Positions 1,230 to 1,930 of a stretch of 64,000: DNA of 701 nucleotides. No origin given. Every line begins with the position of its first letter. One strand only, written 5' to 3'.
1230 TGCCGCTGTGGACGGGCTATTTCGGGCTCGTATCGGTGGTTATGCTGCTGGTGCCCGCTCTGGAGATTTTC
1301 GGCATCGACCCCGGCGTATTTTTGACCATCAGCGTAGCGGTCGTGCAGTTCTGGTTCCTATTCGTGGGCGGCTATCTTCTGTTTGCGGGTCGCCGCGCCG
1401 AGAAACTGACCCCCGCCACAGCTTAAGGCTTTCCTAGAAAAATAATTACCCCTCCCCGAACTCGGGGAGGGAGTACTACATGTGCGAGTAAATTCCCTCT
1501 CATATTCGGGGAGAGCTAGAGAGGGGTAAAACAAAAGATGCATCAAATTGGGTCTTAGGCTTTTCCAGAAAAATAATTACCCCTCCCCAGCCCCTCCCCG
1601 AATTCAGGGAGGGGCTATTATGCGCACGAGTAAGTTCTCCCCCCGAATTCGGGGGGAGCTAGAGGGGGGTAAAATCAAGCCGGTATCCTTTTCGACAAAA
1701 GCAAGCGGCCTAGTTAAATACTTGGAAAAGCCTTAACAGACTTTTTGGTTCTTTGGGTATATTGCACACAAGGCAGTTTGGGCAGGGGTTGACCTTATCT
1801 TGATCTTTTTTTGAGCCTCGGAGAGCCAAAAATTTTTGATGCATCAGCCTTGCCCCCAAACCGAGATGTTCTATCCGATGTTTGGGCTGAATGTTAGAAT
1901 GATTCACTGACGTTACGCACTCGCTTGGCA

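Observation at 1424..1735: Apparently undescribed ~181-bp MITE-like family with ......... termini and TTA flanks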

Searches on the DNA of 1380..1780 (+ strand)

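Call 29: search_dna_similar(query=window:1555-1735:+, collection=plasmids, mode=distant, max_evalue=10, max_rows=30)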
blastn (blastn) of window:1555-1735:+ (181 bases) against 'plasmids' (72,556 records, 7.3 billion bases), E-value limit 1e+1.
Records with a match: 24; places in all: 29; records where one place covers at least 80% of the query: 0.
Best place of each record, by identity: >=99% 4; 90-95% 1; 80-90% 18; 60-80% 1.
By first word of the organism name: Rhizobium 16; Sinorhizobium 4; Allocoleopsis 1; Arthrobacter 1; Nostoc 1; Carnobacterium 1.
By predicted mobility (MOB-suite, as given by PLSDB): non-mobilizable 19; conjugative 4; mobilizable 1.
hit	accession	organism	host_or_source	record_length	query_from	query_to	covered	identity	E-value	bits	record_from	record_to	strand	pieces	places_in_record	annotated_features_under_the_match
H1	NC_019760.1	Allocoleopsis franciscana PCC 7113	-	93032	5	62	32%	78.0%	5e-1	42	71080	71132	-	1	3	none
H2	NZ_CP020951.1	Rhizobium sp. CIAT894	-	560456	25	73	27%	80.0%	2e+0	39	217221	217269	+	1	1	none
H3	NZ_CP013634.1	Rhizobium sp. N324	Phaseolus vulgaris,Whole ...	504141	25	69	25%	80.0%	6e+0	38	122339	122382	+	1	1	none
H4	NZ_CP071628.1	Rhizobium leguminosarum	lentil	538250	23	63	23%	82.9%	2e+0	40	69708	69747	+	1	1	none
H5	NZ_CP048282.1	Rhizobium leguminosarum bv. viciae 248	Fava bean,whole organism,nodules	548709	23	63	23%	82.9%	2e+0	40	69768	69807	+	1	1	none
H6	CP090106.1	Sinorhizobium meliloti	Medicago,Cell culture,Plant nodule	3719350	24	62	22%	85.0%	2e+0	40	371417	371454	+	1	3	none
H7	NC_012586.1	Sinorhizobium fredii NGR234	-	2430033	25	63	22%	84.6%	5e-1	41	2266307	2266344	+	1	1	record has no annotation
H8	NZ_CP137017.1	Sinorhizobium fredii GR64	Phaseolus vulgaris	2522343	25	62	21%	84.2%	5e-1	41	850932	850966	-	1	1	record has no annotation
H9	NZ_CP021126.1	Rhizobium sp. Kim5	Phaseolus vulgaris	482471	25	62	21%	84.2%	2e+0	39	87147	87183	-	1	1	none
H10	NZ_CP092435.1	Rhizobium sp. K102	Phaseolus vulgaris,Cell culture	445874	25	63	22%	82.1%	6e+0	38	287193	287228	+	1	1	none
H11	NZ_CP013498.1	Rhizobium sp. N621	Phaseolus vulgaris,Whole ...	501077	25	63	22%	81.0%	6e+0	38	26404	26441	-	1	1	none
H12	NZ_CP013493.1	Rhizobium sp. N6212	Phaseolus vulgaris,Whole ...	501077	25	63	22%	81.0%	6e+0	38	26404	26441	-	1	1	none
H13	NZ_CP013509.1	Rhizobium sp. N1341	Phaseolus vulgaris,Whole ...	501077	25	63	22%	81.0%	6e+0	38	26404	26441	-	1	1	none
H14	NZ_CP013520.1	Rhizobium sp. N113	Phaseolus vulgaris,Whole ...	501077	25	63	22%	81.0%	6e+0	38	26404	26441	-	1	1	none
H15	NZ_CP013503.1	Rhizobium esperanzae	Phaseolus vulgaris,Whole ...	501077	25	63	22%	81.0%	6e+0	38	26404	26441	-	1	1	none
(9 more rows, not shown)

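Call 30: get_annotated_region(hit=H1, flank=3000)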
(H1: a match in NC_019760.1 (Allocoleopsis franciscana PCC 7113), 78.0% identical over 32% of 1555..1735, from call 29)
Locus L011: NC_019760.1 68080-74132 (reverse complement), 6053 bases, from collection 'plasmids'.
description: Allocoleopsis franciscana PCC 7113 plasmid pMIC7113.02, complete sequence
organism: Allocoleopsis franciscana PCC 7113 (NCBI taxid 1173027)
taxonomy: Bacteria; Cyanobacteriota; Cyanophyceae; Coleofasciculales; Coleofasciculaceae; Allocoleopsis; Allocoleopsis franciscana; Allocoleopsis franciscana PCC 7113
host: -; source: -; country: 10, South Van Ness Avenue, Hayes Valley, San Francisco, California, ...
typing (MOB-suite, as given by PLSDB): non-mobilizable
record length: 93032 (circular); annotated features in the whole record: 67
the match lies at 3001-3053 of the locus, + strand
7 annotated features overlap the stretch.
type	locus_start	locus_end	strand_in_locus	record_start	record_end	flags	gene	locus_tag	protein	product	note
CDS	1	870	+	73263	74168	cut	rfbD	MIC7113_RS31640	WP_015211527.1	dTDP-4-dehydrorhamnose reductase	GO:0019305 - dTDP-rhamnose biosynthetic process [Evidence IEA]; GO:0009243 - O antigen biosynthetic process [Evidence ...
CDS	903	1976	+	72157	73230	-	-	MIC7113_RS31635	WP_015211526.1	glucose-1-phosphate thymidylyltransferase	GO:0000271 - polysaccharide biosynthetic process [Evidence IEA]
CDS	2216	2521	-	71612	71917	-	-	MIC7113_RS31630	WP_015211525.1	hypothetical protein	-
CDS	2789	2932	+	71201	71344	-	-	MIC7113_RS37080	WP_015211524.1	hypothetical protein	-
CDS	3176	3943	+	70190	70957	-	-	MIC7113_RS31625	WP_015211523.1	hypothetical protein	-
CDS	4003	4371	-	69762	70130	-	-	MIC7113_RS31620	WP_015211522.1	hypothetical protein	-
CDS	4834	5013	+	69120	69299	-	-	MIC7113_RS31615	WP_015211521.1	ssl1498 family light-harvesting-like protein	-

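Call 89: search_rna_families(source=window, start=1380, end=1780, threshold=evalue, max_evalue=1)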
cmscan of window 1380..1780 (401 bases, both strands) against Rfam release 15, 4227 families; matches with E-value up to 1: 10.
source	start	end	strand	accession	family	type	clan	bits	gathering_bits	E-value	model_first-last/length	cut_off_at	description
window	1580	1669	-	RF01897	mir-188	Gene; miRNA;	-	31.6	72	0.00013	1-84/84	no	mir-188 microRNA precursor family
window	1573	1675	-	RF03406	mir-3099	Gene; miRNA;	-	25.9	95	0.005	1-84/84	no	mir-3099 microRNA precursor family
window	1500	1606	-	RF04164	MIR1507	Gene; miRNA;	-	23.5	73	0.0046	1-107/107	no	MIR1507 microRNA precursor family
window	1571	1680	-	RF03849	MIR1219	Gene; miRNA;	-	23.2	79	0.02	1-82/82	no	MIR1219 microRNA precursor family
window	1581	1668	+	RF03837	mir-3138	Gene; miRNA;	-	23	90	0.19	1-82/82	no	mir-3138 microRNA precursor family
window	1506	1601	-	RF03558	mir-629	Gene; miRNA;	-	22.5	72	0.25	1-83/83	no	mir-629 microRNA precursor family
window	1577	1673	-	RF03707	mir-1892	Gene; miRNA;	-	18.9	86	0.21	1-80/80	no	mir-1892 microRNA precursor family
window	1503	1603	-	RF04279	mir-H20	Gene; miRNA;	CL00141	18.7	99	0.63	1-82/82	no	mir-H20 microRNA precursor family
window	1484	1540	+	RF00736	mir-320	Gene; miRNA;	-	16.7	55.5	0.41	1-76/76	no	mir-320 microRNA precursor family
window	1579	1638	+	RF00517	serC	Cis-reg; leader;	-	14.4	35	0.95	10-52/52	no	serC leader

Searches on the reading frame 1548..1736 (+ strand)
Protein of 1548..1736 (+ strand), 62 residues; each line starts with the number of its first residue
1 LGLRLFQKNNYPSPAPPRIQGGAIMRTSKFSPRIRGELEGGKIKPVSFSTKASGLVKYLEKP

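Call 21: find_encoding_contigs(protein=window:1548-1736:+, flank=3000, max_places=10)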
Protein window:1548-1736:+ (62 aa): no gene with exactly this product is on record in the collection.

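Call 23: search_protein_families(library=pfam, proteins=[window:1548-1736:+], max_evalue=0.01)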
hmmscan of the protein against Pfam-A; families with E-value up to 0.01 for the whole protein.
window:1548-1736:+ (62 aa): 0 families

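Call 38: find_homologous_proteins(query=window:1551-1733:+, max_evalue=0.001)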
Query seq(61 aa) (61 aa): 18 proteins with E <= 0.001 among 20 candidates.
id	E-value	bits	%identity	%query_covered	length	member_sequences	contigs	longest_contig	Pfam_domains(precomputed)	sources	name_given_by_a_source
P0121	6.1e-31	122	98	98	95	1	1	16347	-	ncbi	-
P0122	6.5e-31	122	97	98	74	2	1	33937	-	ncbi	-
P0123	1.4e-30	121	97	98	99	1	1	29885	-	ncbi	-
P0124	2.3e-14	70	97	62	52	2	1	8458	-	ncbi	-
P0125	2.3e-14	70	97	62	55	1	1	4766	-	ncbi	-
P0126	2.7e-14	70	97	62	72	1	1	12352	-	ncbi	-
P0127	2.8e-14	70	97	62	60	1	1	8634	-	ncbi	-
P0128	2.8e-14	70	97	62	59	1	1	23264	-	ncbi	-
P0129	4.0e-14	69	97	62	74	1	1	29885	-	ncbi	-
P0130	4.8e-14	69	97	62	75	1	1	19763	-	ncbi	-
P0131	9.7e-14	68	97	62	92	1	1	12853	-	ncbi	-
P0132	1.3e-13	68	95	62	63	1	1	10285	-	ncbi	-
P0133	1.3e-13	68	97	61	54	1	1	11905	-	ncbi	-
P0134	1.4e-13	68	95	62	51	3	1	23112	-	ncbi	-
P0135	2.0e-13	67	95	62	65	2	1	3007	-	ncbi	-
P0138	1.3e-12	65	95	62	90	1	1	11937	-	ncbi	-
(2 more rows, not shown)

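Call 39: find_encoding_contigs(protein=P0122, flank=10000, max_places=10)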
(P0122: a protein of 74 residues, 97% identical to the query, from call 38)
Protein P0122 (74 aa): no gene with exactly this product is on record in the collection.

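Call 40: find_encoding_contigs(protein=P0123, flank=10000, max_places=10)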
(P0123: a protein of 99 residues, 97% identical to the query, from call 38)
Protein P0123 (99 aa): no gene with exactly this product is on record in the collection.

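Call 41: find_encoding_contigs(protein=P0128, flank=10000, max_places=10)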
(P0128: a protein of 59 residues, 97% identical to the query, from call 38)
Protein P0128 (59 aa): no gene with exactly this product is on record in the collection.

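Call 57: list_cluster_members(proteins=[P0121, P0122, P0123, P0124, P0126, P0129, P0131, P0134, P0135, P0001])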
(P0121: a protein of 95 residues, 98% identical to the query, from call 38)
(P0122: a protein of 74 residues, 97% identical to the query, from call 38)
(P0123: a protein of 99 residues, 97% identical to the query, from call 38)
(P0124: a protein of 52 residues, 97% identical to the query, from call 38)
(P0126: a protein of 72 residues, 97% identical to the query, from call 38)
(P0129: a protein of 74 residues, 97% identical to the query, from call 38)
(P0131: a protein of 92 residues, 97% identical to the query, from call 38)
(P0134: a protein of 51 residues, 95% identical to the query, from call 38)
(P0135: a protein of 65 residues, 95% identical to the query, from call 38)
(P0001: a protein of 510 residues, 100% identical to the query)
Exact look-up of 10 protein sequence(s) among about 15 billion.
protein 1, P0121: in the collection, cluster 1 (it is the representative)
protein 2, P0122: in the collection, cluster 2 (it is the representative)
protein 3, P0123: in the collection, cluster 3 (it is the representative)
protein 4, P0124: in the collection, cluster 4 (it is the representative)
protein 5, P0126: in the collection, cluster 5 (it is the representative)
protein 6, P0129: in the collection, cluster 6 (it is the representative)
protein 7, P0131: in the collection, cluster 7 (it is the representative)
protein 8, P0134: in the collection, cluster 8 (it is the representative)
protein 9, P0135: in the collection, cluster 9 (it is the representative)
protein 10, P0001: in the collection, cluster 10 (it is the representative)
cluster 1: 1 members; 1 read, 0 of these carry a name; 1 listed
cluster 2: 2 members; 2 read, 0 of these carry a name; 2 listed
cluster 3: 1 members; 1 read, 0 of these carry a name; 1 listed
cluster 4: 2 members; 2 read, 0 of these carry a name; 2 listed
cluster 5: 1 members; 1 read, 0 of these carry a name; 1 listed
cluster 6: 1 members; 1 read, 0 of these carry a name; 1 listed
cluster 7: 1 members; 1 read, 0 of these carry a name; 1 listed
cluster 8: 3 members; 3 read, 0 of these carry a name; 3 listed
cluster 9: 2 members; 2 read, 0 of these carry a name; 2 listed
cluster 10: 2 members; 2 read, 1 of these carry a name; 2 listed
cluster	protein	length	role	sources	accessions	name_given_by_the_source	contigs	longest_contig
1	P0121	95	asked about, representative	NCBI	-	-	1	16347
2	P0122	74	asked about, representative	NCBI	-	-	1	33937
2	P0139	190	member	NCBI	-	-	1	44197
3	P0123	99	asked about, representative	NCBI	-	-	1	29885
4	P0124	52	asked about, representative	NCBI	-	-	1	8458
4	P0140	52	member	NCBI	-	-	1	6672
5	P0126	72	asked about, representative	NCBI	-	-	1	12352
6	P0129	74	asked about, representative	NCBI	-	-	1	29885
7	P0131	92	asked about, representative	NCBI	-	-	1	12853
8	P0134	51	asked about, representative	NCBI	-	-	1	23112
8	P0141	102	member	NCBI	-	-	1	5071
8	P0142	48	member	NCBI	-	-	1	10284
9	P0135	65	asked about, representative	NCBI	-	-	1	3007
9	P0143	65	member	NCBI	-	-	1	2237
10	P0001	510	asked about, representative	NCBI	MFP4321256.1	MAG: hypothetical protein ACLFTK_02270 [Anaerolineales bacterium]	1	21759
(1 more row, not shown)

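Call 60: search_protein_families(library=pfam, proteins=[P0139, P0141, P0131, P0138], max_evalue=0.01)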
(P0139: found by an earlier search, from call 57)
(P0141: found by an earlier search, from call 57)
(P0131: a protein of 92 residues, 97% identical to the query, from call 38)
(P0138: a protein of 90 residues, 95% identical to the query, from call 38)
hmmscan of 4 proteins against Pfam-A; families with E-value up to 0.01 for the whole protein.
P0139 (190 aa): 2 families
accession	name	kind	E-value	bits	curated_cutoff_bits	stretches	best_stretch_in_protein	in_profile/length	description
PF13612.12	DDE_Tnp_1_3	-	7.7e-18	65.4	27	1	65-115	5-55/155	Transposase DDE domain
PF04255.20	DUF433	-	0.00089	19.5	23.6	1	16-49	9-42/56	Protein of unknown function (DUF433)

P0141 (102 aa): 1 family
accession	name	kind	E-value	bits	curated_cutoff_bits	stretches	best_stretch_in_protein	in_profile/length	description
PF10035.14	DUF2179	-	3.7e-08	33.5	22.8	1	45-82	7-44/55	Uncharacterized protein conserved in bacteria (DUF2179)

P0131 (92 aa): 0 families

P0138 (90 aa): 0 families

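Call 67: search_protein_families(library=ncbifam, proteins=[P0139], max_evalue=1)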
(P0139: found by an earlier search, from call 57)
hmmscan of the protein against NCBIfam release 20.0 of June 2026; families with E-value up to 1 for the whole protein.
P0139 (190 aa): 1 family
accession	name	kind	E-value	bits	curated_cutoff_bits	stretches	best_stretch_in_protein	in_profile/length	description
NF033520.1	transpos_IS982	equivalog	7.1e-11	42.2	130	1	61-115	63-123/243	IS982 family transposase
